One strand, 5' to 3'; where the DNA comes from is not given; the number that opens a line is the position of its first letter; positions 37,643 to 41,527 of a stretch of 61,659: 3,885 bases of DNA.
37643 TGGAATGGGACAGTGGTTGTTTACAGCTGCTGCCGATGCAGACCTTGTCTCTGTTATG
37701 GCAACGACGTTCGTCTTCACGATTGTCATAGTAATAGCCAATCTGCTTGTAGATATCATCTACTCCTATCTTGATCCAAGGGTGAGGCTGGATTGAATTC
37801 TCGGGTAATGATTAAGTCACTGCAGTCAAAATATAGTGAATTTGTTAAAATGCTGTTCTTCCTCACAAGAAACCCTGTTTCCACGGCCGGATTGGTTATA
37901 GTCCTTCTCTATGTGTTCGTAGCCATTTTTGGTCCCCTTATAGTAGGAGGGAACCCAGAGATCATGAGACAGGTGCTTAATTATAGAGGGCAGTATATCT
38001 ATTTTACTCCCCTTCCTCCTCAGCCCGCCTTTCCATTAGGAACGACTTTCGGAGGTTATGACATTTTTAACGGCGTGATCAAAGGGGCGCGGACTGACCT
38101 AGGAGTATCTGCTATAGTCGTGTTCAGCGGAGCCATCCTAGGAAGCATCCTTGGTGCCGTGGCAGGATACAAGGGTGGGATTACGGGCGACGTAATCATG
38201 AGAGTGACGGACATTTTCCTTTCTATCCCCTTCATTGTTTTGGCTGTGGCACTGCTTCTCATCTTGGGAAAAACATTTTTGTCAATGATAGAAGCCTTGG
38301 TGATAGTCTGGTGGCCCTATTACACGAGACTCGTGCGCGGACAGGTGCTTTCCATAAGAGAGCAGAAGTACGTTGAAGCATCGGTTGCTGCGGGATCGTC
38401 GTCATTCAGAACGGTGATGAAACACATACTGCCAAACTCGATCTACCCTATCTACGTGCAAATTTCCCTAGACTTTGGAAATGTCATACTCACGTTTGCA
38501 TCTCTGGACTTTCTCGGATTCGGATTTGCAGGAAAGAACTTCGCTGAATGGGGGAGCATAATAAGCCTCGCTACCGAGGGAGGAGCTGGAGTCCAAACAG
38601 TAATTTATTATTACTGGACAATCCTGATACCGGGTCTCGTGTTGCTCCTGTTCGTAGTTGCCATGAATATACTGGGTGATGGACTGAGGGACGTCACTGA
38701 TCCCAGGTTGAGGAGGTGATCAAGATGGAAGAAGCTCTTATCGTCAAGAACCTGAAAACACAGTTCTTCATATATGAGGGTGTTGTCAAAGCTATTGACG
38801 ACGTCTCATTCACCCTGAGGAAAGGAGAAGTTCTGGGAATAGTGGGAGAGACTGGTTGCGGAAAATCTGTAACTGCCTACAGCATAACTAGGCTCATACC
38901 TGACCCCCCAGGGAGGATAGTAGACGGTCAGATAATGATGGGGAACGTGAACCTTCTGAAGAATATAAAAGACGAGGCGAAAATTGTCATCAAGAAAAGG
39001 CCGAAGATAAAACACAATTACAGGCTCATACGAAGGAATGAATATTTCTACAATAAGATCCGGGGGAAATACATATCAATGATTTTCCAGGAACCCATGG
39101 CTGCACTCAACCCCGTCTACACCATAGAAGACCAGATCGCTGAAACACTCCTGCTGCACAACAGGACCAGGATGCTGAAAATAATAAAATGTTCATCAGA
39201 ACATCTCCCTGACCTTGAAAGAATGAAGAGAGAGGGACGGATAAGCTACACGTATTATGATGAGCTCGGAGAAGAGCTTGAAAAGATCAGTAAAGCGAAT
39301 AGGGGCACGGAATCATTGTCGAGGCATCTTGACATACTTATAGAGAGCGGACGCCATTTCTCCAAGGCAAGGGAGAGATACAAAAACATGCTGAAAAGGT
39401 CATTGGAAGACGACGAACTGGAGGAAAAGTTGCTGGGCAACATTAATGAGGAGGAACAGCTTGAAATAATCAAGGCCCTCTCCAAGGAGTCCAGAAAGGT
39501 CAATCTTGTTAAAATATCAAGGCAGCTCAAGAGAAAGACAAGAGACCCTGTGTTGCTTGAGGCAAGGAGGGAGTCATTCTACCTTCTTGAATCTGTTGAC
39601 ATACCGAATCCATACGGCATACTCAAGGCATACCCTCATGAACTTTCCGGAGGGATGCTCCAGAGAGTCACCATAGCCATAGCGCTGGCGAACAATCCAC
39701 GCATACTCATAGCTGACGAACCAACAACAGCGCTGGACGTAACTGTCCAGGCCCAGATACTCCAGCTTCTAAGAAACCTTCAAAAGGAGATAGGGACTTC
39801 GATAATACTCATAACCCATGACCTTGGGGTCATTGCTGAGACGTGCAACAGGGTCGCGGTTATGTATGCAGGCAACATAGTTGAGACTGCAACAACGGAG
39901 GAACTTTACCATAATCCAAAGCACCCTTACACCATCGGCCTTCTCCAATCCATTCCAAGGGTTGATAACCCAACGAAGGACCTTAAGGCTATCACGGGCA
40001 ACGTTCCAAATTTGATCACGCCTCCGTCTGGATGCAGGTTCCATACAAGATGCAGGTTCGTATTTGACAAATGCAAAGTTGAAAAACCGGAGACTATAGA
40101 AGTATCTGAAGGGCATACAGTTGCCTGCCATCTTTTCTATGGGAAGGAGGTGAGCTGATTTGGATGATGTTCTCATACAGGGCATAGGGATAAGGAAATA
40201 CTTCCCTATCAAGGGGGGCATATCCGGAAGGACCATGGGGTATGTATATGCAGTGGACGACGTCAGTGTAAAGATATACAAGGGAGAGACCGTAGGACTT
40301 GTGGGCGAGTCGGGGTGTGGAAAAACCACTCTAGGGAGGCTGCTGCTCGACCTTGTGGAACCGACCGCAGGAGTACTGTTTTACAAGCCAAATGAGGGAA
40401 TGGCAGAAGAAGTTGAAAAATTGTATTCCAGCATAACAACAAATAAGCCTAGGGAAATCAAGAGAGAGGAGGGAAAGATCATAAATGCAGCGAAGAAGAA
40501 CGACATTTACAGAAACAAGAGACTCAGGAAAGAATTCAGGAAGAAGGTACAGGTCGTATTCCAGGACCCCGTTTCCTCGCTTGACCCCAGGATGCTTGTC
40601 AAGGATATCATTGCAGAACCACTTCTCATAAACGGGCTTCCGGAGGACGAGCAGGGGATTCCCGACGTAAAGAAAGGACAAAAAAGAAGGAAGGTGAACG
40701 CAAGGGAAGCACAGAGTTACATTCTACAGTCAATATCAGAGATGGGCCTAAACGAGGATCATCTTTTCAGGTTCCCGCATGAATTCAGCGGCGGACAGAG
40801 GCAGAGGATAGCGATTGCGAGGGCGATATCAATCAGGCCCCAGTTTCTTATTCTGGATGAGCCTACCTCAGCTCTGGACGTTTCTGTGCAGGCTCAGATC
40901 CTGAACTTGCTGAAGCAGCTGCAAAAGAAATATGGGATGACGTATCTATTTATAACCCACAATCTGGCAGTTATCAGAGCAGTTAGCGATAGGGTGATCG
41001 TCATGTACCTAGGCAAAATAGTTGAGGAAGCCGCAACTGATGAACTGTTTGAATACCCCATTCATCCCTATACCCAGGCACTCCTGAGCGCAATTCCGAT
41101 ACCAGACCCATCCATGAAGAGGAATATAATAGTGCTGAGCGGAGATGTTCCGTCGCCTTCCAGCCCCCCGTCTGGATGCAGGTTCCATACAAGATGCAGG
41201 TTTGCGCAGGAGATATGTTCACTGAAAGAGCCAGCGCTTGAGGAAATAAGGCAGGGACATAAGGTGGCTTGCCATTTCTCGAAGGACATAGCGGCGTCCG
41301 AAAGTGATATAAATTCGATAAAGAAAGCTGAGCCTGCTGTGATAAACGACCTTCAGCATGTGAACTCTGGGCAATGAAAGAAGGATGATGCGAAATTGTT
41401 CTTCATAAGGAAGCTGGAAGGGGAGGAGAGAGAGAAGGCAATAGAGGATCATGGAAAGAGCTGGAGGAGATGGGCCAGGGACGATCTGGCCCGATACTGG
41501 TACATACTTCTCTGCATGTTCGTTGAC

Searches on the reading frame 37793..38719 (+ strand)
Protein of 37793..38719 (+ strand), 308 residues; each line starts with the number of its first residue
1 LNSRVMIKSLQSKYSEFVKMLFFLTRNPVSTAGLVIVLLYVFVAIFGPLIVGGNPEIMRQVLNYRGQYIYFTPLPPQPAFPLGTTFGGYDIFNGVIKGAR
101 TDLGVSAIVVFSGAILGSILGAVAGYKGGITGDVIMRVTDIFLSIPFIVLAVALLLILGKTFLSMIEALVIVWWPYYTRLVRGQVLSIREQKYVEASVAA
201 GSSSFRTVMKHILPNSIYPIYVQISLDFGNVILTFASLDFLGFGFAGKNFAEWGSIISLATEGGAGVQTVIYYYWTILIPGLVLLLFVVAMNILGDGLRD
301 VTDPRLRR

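Call 54: search_protein_families(library=pfam, proteins=[window:37793-38719:+], max_evalue=0.0001)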
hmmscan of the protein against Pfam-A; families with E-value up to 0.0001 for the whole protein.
window:37793-38719:+ (308 aa): 2 families
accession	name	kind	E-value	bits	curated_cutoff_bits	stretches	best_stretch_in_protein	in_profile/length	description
PF00528.27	BPD_transp_1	-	5.7e-30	104.9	26.4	1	117-308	1-184/184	Binding-protein-dependent transport system inner membrane component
PF12911.12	OppC_N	-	5.9e-06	26.5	23.9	1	24-56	10-42/53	N-terminal TM domain of oligopeptide transport permease C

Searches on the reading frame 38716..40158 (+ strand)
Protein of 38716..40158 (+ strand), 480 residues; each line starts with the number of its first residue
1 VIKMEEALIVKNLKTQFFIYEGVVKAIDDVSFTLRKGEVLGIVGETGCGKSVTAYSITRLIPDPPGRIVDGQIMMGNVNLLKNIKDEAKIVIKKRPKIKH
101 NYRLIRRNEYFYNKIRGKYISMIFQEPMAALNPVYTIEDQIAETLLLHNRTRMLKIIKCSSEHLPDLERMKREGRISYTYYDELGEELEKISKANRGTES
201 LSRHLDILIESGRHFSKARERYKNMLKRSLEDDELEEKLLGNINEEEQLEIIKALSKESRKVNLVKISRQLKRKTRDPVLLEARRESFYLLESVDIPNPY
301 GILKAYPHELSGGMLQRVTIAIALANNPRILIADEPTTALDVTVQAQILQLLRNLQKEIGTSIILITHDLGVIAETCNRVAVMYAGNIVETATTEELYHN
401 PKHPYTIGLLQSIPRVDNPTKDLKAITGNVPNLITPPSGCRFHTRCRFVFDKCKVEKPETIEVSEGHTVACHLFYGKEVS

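Call 54: search_protein_families(library=pfam, proteins=[window:38716-40158:+], max_evalue=0.0001)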
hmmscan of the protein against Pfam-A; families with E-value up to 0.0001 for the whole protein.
window:38716-40158:+ (480 aa): 3 families
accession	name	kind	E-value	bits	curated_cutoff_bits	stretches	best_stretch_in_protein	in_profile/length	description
PF08352.17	oligo_HPY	-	3.1e-23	82.4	27.1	1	389-453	1-65/65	Oligopeptide/dipeptide transporter, C-terminal region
PF00005.33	ABC_tran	-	4.9e-23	82.7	25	1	28-338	2-137/137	ABC transporter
PF13304.12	AAA_21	-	1.1e-06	29.3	27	1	201-373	127-303/304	AAA domain, putative AbiEii toxin, Type IV TA system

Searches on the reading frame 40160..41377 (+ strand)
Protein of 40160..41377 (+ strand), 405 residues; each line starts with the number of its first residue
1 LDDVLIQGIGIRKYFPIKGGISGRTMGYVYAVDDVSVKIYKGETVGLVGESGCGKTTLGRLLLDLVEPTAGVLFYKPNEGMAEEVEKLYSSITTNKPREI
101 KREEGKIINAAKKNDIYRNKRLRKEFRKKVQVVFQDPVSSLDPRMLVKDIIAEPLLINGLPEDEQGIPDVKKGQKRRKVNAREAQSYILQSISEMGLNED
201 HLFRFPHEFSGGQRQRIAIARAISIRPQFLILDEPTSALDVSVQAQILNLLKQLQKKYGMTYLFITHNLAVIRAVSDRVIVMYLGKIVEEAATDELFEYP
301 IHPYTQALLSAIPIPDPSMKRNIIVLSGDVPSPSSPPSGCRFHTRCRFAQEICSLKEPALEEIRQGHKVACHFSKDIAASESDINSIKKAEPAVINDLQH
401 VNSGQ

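Call 54: search_protein_families(library=pfam, proteins=[window:40160-41377:+], max_evalue=0.0001)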
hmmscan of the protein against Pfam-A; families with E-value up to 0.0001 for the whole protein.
window:40160-41377:+ (405 aa): 6 families
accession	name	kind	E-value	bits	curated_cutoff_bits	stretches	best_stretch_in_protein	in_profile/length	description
PF00005.33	ABC_tran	-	6.4e-30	105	25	1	33-237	2-137/137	ABC transporter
PF08352.17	oligo_HPY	-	2.5e-20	73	27.1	1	288-353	1-65/65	Oligopeptide/dipeptide transporter, C-terminal region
PF13304.12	AAA_21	-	1.7e-08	35.3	27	1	147-272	186-303/304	AAA domain, putative AbiEii toxin, Type IV TA system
PF13401.12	AAA_22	-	1e-05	26.3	27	0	47-102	10-64/130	AAA domain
PF13166.12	AAA_13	-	6.1e-05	22.3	36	0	228-278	528-580/713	AAA domain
PF02463.25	SMC_N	-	8.4e-05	22.5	40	0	172-281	135-210/220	RecF/RecN/SMC N terminal domain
